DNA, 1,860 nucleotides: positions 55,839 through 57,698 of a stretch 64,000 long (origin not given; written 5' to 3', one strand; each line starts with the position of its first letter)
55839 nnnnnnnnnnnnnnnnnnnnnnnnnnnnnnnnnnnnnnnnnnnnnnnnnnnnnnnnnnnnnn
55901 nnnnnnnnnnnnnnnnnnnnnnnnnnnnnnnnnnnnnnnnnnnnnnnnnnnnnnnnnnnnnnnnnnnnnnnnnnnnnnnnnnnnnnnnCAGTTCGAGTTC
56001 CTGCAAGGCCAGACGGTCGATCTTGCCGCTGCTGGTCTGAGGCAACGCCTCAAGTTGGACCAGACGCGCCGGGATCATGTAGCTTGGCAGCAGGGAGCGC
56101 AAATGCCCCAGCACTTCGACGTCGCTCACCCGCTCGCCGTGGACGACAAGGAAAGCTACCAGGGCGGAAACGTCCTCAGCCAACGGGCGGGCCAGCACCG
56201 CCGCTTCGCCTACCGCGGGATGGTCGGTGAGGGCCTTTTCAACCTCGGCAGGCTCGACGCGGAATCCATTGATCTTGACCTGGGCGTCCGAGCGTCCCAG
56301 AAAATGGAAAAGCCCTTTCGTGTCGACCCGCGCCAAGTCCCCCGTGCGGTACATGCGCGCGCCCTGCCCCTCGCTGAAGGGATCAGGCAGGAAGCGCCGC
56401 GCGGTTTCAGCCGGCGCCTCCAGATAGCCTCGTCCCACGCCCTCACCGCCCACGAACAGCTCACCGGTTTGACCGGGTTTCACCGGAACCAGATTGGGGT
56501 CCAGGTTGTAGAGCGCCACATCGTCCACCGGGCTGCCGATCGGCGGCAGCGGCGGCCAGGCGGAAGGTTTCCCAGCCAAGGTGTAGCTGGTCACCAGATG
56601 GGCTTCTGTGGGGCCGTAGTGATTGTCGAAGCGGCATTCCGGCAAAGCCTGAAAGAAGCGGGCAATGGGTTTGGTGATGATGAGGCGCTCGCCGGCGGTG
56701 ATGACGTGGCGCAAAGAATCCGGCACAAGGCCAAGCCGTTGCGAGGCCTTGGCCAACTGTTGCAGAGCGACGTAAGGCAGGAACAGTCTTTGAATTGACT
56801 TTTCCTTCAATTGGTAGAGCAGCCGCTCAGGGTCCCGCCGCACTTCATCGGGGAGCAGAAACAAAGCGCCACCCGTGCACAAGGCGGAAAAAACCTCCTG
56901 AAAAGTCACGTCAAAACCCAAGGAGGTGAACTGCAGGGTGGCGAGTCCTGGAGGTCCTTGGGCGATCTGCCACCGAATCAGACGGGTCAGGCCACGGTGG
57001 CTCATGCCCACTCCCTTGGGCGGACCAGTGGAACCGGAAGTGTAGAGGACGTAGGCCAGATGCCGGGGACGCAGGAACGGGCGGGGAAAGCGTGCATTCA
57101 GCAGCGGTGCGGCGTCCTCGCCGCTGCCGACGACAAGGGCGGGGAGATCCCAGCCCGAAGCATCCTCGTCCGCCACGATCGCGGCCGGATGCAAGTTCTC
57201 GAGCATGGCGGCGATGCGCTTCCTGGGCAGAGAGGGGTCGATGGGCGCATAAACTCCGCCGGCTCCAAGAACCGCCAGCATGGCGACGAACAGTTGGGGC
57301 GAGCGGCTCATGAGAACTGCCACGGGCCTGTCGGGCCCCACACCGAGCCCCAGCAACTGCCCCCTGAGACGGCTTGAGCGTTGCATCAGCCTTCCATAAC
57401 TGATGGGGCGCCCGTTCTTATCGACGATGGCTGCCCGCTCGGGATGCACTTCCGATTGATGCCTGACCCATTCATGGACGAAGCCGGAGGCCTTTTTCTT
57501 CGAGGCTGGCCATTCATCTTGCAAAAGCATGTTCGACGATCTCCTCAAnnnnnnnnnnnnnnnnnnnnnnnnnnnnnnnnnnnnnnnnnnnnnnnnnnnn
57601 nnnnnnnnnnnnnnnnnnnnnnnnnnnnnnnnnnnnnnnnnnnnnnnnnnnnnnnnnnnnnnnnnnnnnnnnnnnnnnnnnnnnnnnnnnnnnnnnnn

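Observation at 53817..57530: Imino-acid-type A-T-TE next to a SyrB2-like enzyme whose metal motif is H-x-V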

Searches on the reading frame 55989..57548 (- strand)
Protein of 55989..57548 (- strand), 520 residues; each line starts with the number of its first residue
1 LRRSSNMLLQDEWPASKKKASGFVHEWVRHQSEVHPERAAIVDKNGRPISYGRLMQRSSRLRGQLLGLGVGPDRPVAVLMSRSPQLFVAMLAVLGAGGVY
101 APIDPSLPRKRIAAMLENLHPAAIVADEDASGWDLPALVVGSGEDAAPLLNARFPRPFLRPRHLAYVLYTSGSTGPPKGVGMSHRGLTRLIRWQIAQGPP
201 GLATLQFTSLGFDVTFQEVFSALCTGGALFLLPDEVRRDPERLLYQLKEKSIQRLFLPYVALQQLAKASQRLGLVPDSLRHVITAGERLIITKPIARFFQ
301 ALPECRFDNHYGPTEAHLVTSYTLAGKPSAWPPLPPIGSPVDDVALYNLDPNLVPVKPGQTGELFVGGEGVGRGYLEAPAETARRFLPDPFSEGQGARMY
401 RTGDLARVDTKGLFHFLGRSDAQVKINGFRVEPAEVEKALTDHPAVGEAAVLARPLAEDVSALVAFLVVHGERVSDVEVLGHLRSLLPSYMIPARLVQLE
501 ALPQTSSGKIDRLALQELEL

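Call 80: search_solved_structures(query=window:55989-57548:-, max_evalue=1e-40, show_alignments=2)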
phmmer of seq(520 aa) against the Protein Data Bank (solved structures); distinct sequences matched with E-value up to 1e-40: 69 (the best 60 are shown).
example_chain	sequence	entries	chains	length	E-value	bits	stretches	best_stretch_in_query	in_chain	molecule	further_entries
6mfy_A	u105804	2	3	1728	3.3e-147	494.6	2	21-518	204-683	Linear gramicidin synthase subunit A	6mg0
6mfz_A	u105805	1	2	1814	3.9e-147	494.3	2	21-518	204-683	Linear gramicidin synthase subunit A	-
9be3_A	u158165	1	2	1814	3.9e-147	494.3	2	21-518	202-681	Linear gramicidin synthase subunit A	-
9be4_A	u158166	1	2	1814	3.9e-147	494.3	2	21-518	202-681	Linear gramicidin synthase subunit A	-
9meh_A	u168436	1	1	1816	3.9e-147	494.3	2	21-518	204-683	Linear gramicidin synthase subunit A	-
8xjz_C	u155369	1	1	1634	7.8e-117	394.4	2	35-518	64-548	Peptide synthetase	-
9bfd_B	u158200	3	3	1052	5.4e-99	335.5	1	20-517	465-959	Tyrocidine synthase 2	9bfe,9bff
6p1j_A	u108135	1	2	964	3.9e-87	296.4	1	17-515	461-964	Txo2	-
6ea3_B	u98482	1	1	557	2.4e-79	270.7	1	32-516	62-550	adenylation domain of Fuscachelin synthetase component H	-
4d4g_A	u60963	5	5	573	4.1e-79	269.9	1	24-515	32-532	APNAA1 | APNA A1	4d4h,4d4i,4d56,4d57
5es6_A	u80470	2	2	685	9e-78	265.5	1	20-518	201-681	Linear gramicidin synthase subunit A | Linear gramicidin synthetase subunit A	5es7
5es5_A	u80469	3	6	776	1.3e-77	264.9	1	20-518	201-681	Linear gramicidin synthetase subunit A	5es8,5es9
6mfx_A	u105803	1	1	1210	2.9e-77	263.8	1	18-518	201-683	Linear gramicidin synthase subunit A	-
6mfw_A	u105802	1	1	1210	4.1e-77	263.3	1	20-518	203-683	Linear gramicidin synthase subunit A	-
6ulz_A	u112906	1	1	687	1.6e-76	261.3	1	20-518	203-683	Linear gramicidin synthase subunit A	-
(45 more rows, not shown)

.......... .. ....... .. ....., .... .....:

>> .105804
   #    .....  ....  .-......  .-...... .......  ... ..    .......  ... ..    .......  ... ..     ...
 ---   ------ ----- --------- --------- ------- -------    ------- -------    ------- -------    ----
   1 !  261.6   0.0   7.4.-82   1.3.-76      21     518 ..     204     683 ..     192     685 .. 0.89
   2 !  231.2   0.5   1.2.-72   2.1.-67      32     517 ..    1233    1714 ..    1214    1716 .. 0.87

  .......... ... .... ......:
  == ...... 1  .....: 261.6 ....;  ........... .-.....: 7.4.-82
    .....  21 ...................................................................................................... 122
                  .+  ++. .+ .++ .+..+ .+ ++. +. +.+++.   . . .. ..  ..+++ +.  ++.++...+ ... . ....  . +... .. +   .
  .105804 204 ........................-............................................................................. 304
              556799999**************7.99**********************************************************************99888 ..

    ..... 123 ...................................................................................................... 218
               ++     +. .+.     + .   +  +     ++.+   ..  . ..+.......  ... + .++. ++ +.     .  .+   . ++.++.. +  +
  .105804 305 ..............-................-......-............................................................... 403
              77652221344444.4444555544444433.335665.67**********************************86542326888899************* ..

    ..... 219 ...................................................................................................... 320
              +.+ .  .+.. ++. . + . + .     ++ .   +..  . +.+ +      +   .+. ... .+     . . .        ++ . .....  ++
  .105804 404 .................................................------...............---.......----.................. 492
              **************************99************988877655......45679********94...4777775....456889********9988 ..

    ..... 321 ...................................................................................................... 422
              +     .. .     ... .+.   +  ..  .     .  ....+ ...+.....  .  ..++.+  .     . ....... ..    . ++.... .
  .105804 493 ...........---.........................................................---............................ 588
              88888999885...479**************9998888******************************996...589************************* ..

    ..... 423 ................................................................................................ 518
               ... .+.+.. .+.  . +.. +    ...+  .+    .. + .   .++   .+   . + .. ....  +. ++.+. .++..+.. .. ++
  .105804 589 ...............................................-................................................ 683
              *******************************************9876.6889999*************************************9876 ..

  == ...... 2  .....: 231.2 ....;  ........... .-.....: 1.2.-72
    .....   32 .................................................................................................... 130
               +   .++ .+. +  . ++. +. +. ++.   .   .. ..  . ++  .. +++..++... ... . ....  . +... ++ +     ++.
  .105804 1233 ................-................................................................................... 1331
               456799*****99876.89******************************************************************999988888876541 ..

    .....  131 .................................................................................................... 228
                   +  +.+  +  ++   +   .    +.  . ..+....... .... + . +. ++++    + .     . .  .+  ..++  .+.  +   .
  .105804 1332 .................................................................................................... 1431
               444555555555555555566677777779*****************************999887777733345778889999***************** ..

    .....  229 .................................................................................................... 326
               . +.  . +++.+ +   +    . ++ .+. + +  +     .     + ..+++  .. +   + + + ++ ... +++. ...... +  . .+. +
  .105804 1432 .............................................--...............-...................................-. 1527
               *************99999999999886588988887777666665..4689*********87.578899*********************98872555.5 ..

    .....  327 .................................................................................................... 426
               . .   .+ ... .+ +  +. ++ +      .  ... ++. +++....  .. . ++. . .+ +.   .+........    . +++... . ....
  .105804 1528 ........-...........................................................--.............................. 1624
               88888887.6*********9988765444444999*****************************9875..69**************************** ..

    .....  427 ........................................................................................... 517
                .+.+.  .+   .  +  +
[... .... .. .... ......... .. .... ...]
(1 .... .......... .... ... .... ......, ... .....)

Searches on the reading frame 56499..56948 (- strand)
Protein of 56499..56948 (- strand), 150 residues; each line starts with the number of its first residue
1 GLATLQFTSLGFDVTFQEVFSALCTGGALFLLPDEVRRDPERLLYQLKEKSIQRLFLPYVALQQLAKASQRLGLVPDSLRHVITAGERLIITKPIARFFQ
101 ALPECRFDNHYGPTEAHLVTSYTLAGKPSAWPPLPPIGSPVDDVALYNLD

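Call 81: search_solved_structures(query=window:56499-56948:-, max_evalue=1e-10, show_alignments=5)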
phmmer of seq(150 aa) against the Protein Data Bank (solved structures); distinct sequences matched with E-value up to 1e-10: 9.
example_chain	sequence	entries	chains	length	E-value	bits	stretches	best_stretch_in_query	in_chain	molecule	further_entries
8p5o_A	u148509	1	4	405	2.4e-29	105.4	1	4-150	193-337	Gramicidin S synthase 2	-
9bfd_B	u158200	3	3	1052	3.1e-28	101.8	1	4-150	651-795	Tyrocidine synthase 2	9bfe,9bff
6mfy_A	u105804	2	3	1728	4.4e-17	65.6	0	7-148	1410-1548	Linear gramicidin synthase subunit A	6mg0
6mfz_A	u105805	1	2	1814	5.2e-17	65.4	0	7-148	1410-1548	Linear gramicidin synthase subunit A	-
9be3_A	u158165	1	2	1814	5.2e-17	65.4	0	7-148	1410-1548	Linear gramicidin synthase subunit A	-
9be4_A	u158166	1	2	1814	5.2e-17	65.4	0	7-148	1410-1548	Linear gramicidin synthase subunit A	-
9meh_A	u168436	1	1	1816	5.2e-17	65.4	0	7-148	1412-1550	Linear gramicidin synthase subunit A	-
8xjz_C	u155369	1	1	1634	4.9e-12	49.2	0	6-150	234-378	Peptide synthetase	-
6ea3_B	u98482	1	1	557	1.3e-11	47.8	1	6-150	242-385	adenylation domain of Fuscachelin synthetase component H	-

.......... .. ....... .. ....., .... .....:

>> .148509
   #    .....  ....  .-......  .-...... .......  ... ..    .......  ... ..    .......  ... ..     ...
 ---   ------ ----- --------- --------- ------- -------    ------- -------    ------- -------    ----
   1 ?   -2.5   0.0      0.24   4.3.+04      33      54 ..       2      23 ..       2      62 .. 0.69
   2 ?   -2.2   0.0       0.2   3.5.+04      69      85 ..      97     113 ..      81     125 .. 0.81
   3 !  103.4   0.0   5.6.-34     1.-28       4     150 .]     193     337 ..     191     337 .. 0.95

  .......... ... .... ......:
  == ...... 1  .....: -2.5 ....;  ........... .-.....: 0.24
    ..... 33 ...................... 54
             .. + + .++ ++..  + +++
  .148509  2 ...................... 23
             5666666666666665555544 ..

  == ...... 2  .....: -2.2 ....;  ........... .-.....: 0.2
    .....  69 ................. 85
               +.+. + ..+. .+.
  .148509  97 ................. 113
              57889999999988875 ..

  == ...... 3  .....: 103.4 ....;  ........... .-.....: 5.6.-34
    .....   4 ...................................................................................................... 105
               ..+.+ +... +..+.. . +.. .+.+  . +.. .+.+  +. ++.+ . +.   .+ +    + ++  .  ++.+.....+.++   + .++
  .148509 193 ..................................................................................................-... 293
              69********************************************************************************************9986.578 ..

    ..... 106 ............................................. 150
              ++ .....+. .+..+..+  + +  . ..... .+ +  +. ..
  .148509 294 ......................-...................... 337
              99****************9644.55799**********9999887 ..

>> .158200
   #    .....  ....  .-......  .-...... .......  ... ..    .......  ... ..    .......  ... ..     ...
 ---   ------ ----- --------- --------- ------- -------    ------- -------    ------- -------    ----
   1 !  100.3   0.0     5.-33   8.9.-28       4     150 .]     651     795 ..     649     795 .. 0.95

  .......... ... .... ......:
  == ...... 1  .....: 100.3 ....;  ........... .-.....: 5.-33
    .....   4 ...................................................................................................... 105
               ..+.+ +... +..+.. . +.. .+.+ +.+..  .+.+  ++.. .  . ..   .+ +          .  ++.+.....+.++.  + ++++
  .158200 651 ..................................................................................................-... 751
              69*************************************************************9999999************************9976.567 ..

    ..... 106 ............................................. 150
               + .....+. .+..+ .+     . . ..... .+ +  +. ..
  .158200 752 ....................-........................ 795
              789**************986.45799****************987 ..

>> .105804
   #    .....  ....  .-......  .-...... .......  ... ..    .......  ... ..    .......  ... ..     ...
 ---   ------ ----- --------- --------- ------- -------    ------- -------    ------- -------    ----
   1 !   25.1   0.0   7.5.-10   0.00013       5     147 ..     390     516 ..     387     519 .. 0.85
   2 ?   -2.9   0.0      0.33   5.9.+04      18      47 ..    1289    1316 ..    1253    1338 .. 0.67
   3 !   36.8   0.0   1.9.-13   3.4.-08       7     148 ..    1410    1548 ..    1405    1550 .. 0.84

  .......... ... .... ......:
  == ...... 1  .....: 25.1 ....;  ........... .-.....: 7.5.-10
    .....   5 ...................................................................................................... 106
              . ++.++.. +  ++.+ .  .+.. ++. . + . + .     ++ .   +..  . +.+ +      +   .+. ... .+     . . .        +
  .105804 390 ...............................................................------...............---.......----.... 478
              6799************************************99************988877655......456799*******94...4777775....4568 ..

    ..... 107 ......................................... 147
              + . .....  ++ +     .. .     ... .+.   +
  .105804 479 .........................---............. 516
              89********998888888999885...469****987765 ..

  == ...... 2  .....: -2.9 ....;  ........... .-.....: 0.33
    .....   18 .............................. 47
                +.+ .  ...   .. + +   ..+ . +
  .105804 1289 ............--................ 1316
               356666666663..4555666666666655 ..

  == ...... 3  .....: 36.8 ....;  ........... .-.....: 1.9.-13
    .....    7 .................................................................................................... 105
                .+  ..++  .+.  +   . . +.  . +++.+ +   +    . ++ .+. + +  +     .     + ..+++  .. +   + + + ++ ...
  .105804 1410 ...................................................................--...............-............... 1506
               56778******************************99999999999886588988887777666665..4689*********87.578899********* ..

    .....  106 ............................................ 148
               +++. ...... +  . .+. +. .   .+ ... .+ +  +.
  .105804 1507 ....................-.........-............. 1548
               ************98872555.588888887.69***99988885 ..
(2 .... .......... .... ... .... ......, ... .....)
